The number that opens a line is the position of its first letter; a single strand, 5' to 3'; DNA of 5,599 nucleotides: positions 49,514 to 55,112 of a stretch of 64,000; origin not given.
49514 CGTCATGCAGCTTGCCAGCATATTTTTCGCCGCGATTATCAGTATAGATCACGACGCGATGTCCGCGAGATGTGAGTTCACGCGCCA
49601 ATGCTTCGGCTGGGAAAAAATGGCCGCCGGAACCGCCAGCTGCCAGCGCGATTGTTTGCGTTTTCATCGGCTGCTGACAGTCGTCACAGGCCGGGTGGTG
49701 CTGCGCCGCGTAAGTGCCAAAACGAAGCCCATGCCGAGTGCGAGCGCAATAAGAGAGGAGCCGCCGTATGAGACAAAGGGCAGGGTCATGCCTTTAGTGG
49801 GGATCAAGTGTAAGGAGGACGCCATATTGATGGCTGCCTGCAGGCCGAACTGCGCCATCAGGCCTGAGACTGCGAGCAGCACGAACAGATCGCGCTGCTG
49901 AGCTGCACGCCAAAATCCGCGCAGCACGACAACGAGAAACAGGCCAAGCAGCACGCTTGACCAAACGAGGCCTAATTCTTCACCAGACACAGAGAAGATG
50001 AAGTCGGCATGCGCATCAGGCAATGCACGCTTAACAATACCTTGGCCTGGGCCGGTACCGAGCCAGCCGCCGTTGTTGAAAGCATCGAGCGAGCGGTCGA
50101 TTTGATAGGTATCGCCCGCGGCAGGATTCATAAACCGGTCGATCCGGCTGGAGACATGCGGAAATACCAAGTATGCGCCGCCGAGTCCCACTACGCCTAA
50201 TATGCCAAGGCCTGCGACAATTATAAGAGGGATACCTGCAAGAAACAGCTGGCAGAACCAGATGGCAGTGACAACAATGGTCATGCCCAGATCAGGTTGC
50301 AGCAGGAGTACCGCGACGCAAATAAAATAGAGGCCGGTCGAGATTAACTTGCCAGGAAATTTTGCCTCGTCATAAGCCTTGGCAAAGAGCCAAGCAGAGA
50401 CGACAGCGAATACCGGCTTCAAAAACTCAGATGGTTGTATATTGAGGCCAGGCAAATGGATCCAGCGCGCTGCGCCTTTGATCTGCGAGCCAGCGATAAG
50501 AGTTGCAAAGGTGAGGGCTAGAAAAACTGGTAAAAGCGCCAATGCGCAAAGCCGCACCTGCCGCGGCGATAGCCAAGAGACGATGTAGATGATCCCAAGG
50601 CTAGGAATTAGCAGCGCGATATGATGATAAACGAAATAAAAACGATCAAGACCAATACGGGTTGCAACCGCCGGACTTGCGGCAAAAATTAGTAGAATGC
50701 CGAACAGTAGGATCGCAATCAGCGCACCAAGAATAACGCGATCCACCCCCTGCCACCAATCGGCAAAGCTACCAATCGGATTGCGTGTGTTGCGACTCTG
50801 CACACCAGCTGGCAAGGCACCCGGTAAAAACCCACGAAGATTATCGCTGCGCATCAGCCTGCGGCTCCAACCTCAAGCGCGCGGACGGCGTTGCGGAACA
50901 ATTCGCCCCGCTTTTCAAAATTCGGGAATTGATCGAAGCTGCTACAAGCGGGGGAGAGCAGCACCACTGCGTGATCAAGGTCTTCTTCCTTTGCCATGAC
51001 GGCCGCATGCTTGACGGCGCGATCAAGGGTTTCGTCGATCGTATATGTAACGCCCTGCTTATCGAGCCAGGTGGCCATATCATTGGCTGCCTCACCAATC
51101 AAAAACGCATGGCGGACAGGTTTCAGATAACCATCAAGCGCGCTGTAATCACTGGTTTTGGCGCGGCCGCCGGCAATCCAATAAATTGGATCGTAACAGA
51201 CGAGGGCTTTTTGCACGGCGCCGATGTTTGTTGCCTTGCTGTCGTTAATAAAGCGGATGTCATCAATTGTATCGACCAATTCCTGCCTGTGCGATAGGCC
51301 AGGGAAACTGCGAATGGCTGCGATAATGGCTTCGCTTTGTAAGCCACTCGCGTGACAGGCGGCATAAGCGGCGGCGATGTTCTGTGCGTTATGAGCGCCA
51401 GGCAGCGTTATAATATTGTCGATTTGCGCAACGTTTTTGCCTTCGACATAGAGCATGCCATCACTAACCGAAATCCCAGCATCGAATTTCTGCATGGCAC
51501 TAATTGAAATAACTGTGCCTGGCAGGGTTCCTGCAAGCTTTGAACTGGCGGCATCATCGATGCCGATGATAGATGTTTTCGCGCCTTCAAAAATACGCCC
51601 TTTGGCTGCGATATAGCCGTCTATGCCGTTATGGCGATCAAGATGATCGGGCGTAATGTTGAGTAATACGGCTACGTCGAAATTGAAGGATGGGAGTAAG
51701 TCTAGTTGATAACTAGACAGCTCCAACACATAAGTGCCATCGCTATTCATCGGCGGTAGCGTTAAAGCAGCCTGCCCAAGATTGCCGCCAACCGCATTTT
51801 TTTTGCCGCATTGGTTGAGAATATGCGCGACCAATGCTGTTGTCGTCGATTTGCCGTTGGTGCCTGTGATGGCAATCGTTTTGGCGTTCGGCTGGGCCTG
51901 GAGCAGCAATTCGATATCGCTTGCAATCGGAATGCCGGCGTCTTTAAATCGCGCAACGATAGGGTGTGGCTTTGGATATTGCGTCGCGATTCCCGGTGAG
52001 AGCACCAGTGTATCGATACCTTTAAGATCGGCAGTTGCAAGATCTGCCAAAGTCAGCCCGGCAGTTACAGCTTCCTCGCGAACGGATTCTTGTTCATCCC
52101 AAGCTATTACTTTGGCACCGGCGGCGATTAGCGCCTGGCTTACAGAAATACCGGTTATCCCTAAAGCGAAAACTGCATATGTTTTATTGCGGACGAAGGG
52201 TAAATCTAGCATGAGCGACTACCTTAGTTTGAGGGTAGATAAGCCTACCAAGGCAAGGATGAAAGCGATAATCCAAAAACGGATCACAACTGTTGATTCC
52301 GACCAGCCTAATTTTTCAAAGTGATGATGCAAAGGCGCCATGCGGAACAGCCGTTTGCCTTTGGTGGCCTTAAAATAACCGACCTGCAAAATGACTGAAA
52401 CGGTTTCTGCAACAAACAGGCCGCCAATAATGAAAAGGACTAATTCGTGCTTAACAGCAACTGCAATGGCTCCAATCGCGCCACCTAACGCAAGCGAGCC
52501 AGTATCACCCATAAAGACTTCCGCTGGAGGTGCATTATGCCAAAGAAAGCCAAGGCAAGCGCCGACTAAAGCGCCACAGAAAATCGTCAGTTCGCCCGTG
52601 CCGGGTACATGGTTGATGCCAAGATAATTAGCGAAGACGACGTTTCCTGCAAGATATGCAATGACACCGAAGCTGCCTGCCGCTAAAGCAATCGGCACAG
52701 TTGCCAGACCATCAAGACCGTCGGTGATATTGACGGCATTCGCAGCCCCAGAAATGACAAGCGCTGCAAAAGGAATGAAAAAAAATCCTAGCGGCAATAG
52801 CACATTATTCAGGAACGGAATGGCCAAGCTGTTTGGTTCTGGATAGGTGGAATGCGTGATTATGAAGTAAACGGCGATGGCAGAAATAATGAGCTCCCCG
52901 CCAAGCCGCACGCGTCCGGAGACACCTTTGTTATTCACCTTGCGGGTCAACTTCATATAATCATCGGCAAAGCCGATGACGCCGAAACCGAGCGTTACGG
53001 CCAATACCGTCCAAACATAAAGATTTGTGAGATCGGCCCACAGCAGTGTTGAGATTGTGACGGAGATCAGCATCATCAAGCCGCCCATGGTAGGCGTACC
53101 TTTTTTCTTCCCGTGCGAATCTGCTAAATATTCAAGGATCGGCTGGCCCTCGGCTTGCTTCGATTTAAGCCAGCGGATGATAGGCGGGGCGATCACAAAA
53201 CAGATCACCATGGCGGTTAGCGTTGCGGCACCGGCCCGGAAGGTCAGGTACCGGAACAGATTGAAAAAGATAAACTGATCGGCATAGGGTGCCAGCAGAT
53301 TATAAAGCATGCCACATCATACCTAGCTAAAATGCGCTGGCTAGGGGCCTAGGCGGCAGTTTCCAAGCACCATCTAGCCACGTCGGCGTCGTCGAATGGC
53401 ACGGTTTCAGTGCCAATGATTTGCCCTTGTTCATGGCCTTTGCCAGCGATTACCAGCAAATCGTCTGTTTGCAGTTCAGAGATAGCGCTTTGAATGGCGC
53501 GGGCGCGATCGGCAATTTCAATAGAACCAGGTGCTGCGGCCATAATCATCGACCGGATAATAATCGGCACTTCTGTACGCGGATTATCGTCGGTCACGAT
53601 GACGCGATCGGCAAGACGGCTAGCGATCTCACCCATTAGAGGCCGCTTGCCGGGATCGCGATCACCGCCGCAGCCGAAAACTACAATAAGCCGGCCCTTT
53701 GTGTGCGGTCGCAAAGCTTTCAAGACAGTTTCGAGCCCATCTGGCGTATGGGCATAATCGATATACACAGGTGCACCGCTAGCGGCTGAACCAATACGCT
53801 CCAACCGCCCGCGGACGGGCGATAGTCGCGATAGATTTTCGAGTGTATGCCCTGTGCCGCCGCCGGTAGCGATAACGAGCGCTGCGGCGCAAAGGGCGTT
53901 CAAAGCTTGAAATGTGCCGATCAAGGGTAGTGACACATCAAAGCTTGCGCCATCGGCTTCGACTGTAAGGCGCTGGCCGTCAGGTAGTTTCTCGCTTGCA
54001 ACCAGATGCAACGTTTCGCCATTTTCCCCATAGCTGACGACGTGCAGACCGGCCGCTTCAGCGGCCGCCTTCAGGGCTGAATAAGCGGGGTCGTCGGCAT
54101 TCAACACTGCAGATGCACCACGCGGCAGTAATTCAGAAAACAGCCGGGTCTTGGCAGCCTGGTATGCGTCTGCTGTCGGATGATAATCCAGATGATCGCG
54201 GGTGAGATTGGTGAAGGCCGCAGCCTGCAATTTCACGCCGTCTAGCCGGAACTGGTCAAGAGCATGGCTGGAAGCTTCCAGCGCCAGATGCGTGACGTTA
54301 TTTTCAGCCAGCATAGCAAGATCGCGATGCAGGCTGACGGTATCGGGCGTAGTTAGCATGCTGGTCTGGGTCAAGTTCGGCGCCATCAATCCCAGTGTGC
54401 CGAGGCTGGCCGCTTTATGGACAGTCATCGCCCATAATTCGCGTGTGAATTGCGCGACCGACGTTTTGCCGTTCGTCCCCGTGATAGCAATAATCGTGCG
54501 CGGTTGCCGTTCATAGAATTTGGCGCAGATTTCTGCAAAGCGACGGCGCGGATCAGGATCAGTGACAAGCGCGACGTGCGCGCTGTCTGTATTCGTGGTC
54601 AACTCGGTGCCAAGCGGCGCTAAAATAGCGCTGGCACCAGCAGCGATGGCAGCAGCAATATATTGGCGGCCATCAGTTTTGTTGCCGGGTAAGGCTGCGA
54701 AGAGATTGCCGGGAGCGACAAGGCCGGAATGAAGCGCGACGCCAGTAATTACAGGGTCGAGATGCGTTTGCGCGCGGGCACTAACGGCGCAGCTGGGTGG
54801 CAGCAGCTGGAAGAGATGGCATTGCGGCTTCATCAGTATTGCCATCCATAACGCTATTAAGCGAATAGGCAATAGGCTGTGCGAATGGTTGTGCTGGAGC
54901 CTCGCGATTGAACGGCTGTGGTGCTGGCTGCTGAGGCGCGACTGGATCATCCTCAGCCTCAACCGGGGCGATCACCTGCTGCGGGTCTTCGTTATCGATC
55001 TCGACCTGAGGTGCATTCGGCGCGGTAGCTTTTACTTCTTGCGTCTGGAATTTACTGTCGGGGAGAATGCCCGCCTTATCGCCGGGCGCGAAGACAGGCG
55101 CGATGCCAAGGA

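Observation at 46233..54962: Rearranged dcw cluster: no murF between murE and mraY, IMPase-family gene where murB-ddl normally sit, CMD-family gene between ftsZ and lpxC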

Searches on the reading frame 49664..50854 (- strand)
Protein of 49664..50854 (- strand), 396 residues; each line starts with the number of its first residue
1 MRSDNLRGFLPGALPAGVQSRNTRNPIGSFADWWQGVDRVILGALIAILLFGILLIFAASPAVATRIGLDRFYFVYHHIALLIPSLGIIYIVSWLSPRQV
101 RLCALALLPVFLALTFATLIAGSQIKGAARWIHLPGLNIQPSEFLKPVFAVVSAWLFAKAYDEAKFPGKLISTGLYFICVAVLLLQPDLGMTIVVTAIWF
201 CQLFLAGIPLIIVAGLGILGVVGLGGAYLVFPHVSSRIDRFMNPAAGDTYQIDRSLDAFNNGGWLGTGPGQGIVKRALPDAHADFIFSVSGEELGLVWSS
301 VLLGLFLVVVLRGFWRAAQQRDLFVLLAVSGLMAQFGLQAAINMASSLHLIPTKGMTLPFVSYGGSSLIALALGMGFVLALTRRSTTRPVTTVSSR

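Call 3: search_protein_families(library=pfam, proteins=[window:49664-50854:-])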
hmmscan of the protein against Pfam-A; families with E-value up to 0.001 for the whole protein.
window:49664-50854:- (396 aa): 1 family
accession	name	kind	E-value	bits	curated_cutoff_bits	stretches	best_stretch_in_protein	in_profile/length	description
PF01098.24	FTSW_RODA_SPOVE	-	1.2e-68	232.1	26.4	1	44-385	7-354/356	Cell cycle protein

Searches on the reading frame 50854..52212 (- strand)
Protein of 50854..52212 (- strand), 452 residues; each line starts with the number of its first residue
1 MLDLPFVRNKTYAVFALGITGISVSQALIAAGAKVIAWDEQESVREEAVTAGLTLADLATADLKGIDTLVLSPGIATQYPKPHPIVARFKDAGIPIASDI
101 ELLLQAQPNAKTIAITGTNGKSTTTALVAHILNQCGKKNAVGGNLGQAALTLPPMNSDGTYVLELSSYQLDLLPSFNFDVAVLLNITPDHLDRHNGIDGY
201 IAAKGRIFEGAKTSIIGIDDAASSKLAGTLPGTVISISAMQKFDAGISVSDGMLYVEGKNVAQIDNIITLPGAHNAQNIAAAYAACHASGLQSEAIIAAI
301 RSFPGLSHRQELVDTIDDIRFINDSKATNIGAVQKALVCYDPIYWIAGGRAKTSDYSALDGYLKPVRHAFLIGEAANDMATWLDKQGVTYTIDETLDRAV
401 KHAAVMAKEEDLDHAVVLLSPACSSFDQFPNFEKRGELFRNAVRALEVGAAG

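Call 3: search_protein_families(library=pfam, proteins=[window:50854-52212:-])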
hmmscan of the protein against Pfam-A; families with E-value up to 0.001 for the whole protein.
window:50854-52212:- (452 aa): 3 families
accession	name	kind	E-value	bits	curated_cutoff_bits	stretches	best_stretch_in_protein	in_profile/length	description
PF08245.18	Mur_ligase_M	-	6.5e-28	98.5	24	1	115-286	1-200/200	Mur ligase middle domain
PF02875.26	Mur_ligase_C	-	9.7e-08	33.3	28.4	1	308-422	1-126/127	Mur ligase, glutamate ligase domain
PF21799.2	MurD-like_N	-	2.4e-07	31.4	27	1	11-96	2-86/88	Mur ligase MurD-like, N-terminal domain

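Call 6: search_protein_families(library=ncbifam, proteins=[window:50854-52212:-], max_evalue=0.01)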
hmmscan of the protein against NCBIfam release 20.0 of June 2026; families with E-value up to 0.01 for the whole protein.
window:50854-52212:- (452 aa): 28 families (the best 25 are shown)
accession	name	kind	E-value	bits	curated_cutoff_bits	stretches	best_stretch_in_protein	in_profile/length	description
TIGR01087.1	murD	equivalog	6.6e-114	381.4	211.95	1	14-444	4-440/441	UDP-N-acetylmuramoyl-L-alanine--D-glutamate ligase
TIGR01082.1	murC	equivalog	4.3e-31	108.5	335.1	1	15-324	3-322/449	UDP-N-acetylmuramate--L-alanine ligase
TIGR01085.1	murE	subfamily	1.5e-29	103.3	257.3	1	106-325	81-338/472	UDP-N-acetylmuramyl-tripeptide synthetase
NF001126.0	PRK00139.1-4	equivalog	3.2e-28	98.5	373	2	160-324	174-347/486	UDP-N-acetylmuramoyl-L-alanyl-D-glutamate--2,6-diaminopimelate ligase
NF001124.0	PRK00139.1-2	equivalog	1.2e-25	90.2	476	2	161-336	180-367/500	UDP-N-acetylmuramoyl-L-alanyl-D-glutamate--2,6-diaminopimelate ligase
NF053647.1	pMurD2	equivalog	1.5e-25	90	550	1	13-334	4-302/405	pseudomurein biosynthesis peptide ligase pMurD2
NF008896.0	PRK11929.1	equivalog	1.9e-22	78.9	1023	3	160-235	182-264/965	bifunctional UDP-N-acetylmuramoyl-L-alanyl-D-glutamate--2,6-diaminopimelate ligase MurE/UDP-N-acetylmuramoyl-tripeptide--D-alanyl-D-alanine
NF053645.1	pMurC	equivalog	1.4e-20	73.5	560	2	24-221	14-225/492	pseudomurein biosynthesis peptide ligase pMurC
TIGR01143.1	murF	subfamily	4.3e-20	72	288.6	1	105-337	69-315/418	UDP-N-acetylmuramoyl-tripeptide--D-alanyl-D-alanine ligase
NF001123.0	PRK00139.1-1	equivalog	2.4e-19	69.4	586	2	163-337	180-367/493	UDP-N-acetylmuramoyl-L-alanyl-D-glutamate--2,6-diaminopimelate ligase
NF010628.0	PRK14022.1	equivalog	8.8e-19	67.6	536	2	161-324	182-346/483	UDP-N-acetylmuramoyl-L-alanyl-D-glutamate--L-lysine ligase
NF053646.1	pMurD1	equivalog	9.1e-19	67.4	610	1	53-326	55-335/465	pseudomurein biosynthesis peptide ligase pMurD1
NF053648.1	pMurE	equivalog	1.2e-17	63.8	600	2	106-138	94-126/464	pseudomurein biosynthesis peptide ligase pMurE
NF033197.0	F430_CfbE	equivalog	4.8e-13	48.8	250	2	179-341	184-337/430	coenzyme F430 synthase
NF008041.0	PRK10773.1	equivalog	3e-12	46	551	1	104-336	94-344/453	UDP-N-acetylmuramoyl-tripeptide--D-alanyl-D-alanine ligase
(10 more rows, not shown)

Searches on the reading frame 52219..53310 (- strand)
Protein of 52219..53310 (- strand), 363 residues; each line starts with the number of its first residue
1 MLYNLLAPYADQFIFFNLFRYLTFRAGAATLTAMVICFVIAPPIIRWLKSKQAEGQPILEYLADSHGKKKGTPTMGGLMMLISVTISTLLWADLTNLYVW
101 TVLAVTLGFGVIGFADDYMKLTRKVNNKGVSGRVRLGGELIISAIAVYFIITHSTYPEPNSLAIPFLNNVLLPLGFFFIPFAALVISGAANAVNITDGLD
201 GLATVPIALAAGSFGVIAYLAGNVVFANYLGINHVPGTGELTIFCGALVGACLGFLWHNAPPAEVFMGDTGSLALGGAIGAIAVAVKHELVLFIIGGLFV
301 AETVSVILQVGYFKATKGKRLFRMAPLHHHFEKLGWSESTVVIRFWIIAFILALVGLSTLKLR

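Call 3: search_protein_families(library=pfam, proteins=[window:52219-53310:-])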
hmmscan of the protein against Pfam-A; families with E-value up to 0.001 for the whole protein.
window:52219-53310:- (363 aa): 2 families
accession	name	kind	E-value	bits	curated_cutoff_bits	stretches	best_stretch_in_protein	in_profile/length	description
PF00953.26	Glycos_transf_4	-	8.7e-33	114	27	1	100-286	2-159/160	Glycosyl transferase family 4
PF10555.14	MraY_sig1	-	0.00035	20.3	20.1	1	69-81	1-13/13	Phospho-N-acetylmuramoyl-pentapeptide-transferase signature 1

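Call 9: find_encoding_contigs(protein=window:52219-53310:-, flank=10000, max_places=6)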
Protein window:52219-53310:- (363 aa): no gene with exactly this product is on record in the collection.

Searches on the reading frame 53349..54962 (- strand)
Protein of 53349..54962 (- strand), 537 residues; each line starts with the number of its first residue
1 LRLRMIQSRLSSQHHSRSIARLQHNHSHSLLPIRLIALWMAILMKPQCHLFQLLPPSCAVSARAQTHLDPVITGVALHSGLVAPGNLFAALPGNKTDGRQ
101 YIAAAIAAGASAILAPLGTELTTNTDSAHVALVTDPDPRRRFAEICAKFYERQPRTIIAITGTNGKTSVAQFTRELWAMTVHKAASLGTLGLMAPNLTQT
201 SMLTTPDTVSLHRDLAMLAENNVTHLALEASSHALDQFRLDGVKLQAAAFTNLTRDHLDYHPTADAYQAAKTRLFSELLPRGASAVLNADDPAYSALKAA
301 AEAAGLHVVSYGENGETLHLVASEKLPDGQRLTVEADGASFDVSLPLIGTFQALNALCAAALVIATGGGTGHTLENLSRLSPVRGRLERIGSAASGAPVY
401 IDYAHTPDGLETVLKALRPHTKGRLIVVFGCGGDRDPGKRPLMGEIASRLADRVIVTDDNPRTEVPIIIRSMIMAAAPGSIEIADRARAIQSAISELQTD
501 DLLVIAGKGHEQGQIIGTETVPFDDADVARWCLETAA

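Call 3: search_protein_families(library=pfam, proteins=[window:53349-54962:-])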
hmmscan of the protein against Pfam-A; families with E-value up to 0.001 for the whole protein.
window:53349-54962:- (537 aa): 3 families
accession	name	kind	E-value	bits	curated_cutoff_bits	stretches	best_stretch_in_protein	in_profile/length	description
PF08245.18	Mur_ligase_M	-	6.4e-48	163.8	24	1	160-362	1-199/200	Mur ligase middle domain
PF02875.26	Mur_ligase_C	-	1.5e-33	116.8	28.4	1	385-509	1-127/127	Mur ligase, glutamate ligase domain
PF01225.30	Mur_ligase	-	6.2e-07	30.1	21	1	72-150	2-95/95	Mur ligase family, catalytic domain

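Call 6: search_protein_families(library=ncbifam, proteins=[window:53349-54962:-], max_evalue=0.01)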
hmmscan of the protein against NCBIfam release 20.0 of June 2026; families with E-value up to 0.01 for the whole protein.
window:53349-54962:- (537 aa): 27 families (the best 25 are shown)
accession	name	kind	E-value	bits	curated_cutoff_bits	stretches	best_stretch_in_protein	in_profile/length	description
NF001124.0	PRK00139.1-2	equivalog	2.1e-185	617.2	476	1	57-535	13-494/500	UDP-N-acetylmuramoyl-L-alanyl-D-glutamate--2,6-diaminopimelate ligase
NF008896.0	PRK11929.1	equivalog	1.6e-143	479.7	1023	1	74-534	31-499/965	bifunctional UDP-N-acetylmuramoyl-L-alanyl-D-glutamate--2,6-diaminopimelate ligase MurE/UDP-N-acetylmuramoyl-tripeptide--D-alanyl-D-alanine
TIGR01085.1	murE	subfamily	6.9e-135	450.6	257.3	1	71-532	3-470/472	UDP-N-acetylmuramyl-tripeptide synthetase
NF001126.0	PRK00139.1-4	equivalog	8.9e-124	413.7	373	1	66-534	17-483/486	UDP-N-acetylmuramoyl-L-alanyl-D-glutamate--2,6-diaminopimelate ligase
NF001123.0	PRK00139.1-1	equivalog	1.2e-114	383.8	586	1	70-534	18-490/493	UDP-N-acetylmuramoyl-L-alanyl-D-glutamate--2,6-diaminopimelate ligase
NF010628.0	PRK14022.1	equivalog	2e-76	257.7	536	1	72-520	35-467/483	UDP-N-acetylmuramoyl-L-alanyl-D-glutamate--L-lysine ligase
NF001130.0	PRK00139.2-4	equivalog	1.4e-47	162.6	715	1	65-529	24-507/516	UDP-N-acetylmuramoyl-L-alanyl-D-glutamate--2,6-diaminopimelate ligase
NF001131.0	PRK00139.2-5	equivalog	3.4e-36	125.1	1000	1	136-522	88-471/483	UDP-N-acetylmuramoyl-L-alanyl-D-glutamate--2,6-diaminopimelate ligase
NF001129.0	PRK00139.2-3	equivalog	1.4e-33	116.1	762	1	101-527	67-508/517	UDP-N-acetylmuramoyl-L-alanyl-D-glutamate--2,6-diaminopimelate ligase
TIGR01143.1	murF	subfamily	7.6e-33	114.1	288.6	1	81-430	5-332/418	UDP-N-acetylmuramoyl-tripeptide--D-alanyl-D-alanine ligase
NF001127.0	PRK00139.2-1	equivalog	7.6e-30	104.1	997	2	342-530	316-508/520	UDP-N-acetylmuramoyl-L-alanyl-D-glutamate--2,6-diaminopimelate ligase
TIGR01087.1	murD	equivalog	5.2e-26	91.7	211.95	2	217-455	146-371/441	UDP-N-acetylmuramoyl-L-alanine--D-glutamate ligase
TIGR02068.2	cya_phycin_syn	equivalog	4.7e-24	84.4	850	1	157-507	481-848/862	cyanophycin synthetase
NF010623.0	PRK14016.1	subfamily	8.8e-23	80.4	877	1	157-506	482-849/871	cyanophycin synthetase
NF008041.0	PRK10773.1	equivalog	9.2e-22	77.4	551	1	67-390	19-321/453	UDP-N-acetylmuramoyl-tripeptide--D-alanyl-D-alanine ligase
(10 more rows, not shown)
